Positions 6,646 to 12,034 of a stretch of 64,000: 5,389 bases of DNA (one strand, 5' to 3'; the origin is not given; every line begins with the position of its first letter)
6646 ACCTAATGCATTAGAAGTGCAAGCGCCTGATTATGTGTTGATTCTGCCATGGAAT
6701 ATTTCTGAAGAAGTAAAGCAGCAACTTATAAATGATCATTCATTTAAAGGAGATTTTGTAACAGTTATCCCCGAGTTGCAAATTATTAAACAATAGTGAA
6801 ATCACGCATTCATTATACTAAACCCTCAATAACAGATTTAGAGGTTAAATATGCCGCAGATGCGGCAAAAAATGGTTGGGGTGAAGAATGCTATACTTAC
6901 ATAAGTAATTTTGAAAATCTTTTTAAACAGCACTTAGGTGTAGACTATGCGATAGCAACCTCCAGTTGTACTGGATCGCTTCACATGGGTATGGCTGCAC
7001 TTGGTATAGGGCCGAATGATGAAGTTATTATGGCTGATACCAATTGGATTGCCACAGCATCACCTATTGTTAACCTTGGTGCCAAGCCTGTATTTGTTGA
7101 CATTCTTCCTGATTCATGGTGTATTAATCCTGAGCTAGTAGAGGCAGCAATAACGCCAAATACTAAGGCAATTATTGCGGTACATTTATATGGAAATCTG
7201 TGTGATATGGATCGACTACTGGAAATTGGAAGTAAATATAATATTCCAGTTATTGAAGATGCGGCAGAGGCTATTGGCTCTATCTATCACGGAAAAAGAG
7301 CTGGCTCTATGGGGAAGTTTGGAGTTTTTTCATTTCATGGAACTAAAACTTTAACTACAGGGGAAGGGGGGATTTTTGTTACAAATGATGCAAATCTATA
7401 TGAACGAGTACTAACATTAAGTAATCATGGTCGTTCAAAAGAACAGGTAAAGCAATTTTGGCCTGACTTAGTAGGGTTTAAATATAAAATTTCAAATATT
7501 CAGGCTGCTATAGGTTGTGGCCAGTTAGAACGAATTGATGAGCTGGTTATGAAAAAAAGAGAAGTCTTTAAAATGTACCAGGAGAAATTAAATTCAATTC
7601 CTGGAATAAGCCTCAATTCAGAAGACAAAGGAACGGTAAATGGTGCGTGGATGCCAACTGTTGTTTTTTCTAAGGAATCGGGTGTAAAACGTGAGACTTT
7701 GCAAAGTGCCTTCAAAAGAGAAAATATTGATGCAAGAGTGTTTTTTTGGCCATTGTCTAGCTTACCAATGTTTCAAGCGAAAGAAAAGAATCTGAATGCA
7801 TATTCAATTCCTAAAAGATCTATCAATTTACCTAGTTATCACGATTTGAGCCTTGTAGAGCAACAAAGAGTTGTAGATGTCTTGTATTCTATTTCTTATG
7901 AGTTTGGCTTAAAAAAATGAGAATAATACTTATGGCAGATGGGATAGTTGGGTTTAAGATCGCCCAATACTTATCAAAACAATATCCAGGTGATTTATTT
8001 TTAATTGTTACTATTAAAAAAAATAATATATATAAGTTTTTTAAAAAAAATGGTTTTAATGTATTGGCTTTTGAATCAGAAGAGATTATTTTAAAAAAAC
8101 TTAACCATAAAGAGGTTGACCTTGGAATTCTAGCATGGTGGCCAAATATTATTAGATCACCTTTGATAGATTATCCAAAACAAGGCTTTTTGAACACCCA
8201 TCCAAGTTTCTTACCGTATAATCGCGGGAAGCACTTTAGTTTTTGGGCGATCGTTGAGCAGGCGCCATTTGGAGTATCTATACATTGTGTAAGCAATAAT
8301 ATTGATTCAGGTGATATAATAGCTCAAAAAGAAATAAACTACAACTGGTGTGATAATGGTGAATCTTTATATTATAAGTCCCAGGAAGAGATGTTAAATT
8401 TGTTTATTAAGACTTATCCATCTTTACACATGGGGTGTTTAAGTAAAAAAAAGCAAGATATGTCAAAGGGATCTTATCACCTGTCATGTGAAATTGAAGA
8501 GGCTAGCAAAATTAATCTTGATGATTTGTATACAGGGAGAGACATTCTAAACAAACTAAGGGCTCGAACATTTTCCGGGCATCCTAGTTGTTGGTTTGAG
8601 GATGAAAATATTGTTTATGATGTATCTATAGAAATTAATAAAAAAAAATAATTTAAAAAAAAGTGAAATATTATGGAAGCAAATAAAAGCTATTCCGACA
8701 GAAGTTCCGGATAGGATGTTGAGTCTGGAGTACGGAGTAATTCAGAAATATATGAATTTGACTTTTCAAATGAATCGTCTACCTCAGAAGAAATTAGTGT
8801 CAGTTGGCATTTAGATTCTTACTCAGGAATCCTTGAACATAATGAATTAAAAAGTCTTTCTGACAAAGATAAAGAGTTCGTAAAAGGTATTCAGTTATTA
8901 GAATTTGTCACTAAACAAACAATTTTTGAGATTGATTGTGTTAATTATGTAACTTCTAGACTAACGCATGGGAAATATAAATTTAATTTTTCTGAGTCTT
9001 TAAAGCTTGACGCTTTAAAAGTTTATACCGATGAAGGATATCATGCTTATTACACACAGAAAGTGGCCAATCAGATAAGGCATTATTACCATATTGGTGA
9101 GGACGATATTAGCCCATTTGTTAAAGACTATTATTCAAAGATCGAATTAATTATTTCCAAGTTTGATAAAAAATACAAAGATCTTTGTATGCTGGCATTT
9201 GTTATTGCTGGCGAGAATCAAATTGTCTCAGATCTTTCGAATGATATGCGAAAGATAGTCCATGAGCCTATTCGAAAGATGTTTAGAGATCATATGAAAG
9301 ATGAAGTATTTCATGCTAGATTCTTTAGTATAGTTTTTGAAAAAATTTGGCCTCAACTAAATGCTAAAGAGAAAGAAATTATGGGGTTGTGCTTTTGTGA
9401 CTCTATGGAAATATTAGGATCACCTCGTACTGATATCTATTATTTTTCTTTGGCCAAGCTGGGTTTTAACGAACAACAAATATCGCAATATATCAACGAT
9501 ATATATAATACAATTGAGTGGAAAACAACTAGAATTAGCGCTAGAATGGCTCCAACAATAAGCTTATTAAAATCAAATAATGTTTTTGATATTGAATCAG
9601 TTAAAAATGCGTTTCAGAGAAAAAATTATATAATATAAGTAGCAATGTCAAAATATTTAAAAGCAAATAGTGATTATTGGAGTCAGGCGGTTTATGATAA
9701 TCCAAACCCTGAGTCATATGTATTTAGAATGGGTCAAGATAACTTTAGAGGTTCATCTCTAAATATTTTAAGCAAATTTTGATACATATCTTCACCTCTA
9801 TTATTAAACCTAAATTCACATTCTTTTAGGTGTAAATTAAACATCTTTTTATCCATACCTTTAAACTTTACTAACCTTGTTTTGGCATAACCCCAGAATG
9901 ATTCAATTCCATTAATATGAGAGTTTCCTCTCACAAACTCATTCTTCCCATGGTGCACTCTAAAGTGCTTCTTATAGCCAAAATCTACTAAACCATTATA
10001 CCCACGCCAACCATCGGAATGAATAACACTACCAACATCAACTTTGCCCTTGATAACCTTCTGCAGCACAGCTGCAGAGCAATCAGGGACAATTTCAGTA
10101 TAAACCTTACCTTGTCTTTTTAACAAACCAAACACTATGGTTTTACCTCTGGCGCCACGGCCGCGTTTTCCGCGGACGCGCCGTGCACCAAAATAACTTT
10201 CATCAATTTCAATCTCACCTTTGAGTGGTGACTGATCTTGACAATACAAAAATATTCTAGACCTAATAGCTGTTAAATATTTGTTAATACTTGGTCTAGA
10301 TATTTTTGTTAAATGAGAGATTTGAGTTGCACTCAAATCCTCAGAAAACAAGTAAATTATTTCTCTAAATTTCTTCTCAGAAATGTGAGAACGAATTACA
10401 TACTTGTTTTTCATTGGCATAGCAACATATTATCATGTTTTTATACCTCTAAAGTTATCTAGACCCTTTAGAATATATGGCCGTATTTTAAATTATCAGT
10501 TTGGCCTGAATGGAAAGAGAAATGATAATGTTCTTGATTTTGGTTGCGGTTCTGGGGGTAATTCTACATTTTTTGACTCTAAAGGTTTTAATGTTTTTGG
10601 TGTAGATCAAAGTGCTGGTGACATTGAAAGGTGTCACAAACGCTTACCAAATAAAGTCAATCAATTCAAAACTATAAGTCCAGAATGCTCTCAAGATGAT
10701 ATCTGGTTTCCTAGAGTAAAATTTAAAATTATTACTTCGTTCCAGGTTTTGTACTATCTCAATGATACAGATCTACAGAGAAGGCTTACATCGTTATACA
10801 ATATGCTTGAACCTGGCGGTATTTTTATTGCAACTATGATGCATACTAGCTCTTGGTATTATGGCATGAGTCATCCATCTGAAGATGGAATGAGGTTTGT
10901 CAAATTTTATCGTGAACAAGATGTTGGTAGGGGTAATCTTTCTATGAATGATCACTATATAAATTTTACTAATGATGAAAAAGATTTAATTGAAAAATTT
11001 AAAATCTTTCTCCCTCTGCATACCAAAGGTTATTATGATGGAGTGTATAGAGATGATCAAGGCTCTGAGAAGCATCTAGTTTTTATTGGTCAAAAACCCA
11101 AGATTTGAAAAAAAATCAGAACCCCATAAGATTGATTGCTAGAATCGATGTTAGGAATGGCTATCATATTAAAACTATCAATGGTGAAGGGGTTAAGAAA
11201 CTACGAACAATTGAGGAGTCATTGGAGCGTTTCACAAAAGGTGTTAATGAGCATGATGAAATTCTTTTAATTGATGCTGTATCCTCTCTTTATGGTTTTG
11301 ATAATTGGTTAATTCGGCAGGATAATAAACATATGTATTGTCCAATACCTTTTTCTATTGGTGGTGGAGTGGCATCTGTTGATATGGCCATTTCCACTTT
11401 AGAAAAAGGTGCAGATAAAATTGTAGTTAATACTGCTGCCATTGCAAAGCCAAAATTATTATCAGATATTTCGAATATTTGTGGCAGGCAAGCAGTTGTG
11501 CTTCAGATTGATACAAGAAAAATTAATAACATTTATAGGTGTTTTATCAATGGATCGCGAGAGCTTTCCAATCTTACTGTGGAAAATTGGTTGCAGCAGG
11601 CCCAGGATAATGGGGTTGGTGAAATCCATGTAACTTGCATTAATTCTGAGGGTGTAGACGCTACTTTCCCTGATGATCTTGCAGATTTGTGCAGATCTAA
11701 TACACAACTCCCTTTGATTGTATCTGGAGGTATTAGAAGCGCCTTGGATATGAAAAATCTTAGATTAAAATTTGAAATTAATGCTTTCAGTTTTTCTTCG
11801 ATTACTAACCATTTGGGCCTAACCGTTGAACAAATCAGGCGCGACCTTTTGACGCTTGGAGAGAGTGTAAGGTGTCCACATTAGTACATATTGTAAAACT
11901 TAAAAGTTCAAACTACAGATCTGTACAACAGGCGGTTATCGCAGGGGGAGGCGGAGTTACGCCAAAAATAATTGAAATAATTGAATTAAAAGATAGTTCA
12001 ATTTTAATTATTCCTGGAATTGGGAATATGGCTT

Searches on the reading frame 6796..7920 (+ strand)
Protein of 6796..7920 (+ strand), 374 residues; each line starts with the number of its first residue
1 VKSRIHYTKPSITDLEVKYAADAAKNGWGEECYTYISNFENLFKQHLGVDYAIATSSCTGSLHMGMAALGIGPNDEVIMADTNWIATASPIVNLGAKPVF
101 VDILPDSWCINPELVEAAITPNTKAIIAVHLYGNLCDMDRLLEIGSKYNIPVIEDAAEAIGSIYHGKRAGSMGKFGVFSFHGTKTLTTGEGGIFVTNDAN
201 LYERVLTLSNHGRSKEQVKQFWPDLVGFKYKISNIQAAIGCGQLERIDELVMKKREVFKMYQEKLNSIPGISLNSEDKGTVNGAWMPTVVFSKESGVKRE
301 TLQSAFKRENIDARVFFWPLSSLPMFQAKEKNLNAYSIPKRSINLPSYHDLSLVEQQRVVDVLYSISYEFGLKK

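Call 16: search_protein_families(library=pfam, proteins=[window:6796-7920:+], max_evalue=0.001)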
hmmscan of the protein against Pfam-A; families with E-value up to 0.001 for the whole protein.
window:6796-7920:+ (374 aa): 2 families
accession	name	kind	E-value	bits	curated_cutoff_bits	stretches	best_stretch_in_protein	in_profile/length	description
PF01041.23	DegT_DnrJ_EryC1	-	6.4e-122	407.7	19.8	1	12-363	3-359/360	DegT/DnrJ/EryC1/StrS aminotransferase family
PF00266.25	Aminotran_5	-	5e-05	22.9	21.5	1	30-185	39-202/371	Aminotransferase class-V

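Call 34: find_homologous_proteins(query=window:6796-7920:+, max_evalue=1e-50)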
Query window:6796-7920:+ (374 aa): 8000 proteins with E <= 1e-50 among 8000 candidates; the best 120 are listed.
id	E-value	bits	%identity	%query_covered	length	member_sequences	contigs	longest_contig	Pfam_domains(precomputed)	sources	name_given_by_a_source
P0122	4.8e-252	853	100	100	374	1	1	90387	PF01041.24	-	-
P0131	1.2e-197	674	76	98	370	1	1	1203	PF00266.26,PF01041.24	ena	-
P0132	1.0e-196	671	77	98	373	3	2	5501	PF00266.26,PF01212.28,PF01041.24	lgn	-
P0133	2.5e-195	666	77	98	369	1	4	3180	PF01041.24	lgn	-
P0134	1.3e-194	664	78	97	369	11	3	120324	PF01041.24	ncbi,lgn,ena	-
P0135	2.1e-194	663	78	96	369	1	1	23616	PF01212.28,PF01041.24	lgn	-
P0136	6.3e-194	662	76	98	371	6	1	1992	PF01041.24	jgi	-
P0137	9.4e-194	661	77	98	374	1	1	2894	PF01041.24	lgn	-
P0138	9.8e-194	661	76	99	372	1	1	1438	PF01041.24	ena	-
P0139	1.3e-193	661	76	99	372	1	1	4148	PF01041.24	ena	-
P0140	1.5e-193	661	75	98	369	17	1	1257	PF01041.24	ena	-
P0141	1.7e-193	660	77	98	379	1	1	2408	PF01041.24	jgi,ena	jgi:perosamine synthetase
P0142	1.8e-193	660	77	98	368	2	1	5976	PF00266.26,PF01041.24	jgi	-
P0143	1.8e-193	660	76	98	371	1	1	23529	PF00266.26,PF01212.28,PF01041.24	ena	-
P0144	2.1e-193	660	76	98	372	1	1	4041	PF01041.24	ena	-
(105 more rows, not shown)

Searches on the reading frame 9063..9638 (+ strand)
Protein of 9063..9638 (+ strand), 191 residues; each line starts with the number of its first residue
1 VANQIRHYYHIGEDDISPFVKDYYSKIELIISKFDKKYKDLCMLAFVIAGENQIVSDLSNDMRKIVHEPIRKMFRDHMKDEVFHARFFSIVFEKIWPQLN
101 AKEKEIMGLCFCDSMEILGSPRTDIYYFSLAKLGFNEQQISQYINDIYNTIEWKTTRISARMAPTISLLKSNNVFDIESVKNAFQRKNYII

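Call 16: search_protein_families(library=pfam, proteins=[window:9063-9638:+], max_evalue=0.001)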
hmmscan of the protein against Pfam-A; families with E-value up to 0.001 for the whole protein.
window:9063-9638:+ (191 aa): 1 family
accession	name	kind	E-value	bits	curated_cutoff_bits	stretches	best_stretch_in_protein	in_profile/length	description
PF11583.14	AurF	-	5.4e-09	36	29.6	1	33-133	147-248/282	P-aminobenzoate N-oxygenase AurF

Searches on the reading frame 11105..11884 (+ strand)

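Call 17: search_protein_families(library=pfam, proteins=[window:11105-11884:+], max_evalue=0.001)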
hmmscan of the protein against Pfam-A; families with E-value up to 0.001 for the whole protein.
window:11105-11884:+ (259 aa): 1 family
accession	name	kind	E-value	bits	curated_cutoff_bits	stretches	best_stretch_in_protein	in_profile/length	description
PF00977.27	His_biosynth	-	3.1e-32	112.3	23.6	1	9-220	1-209/228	Histidine biosynthesis protein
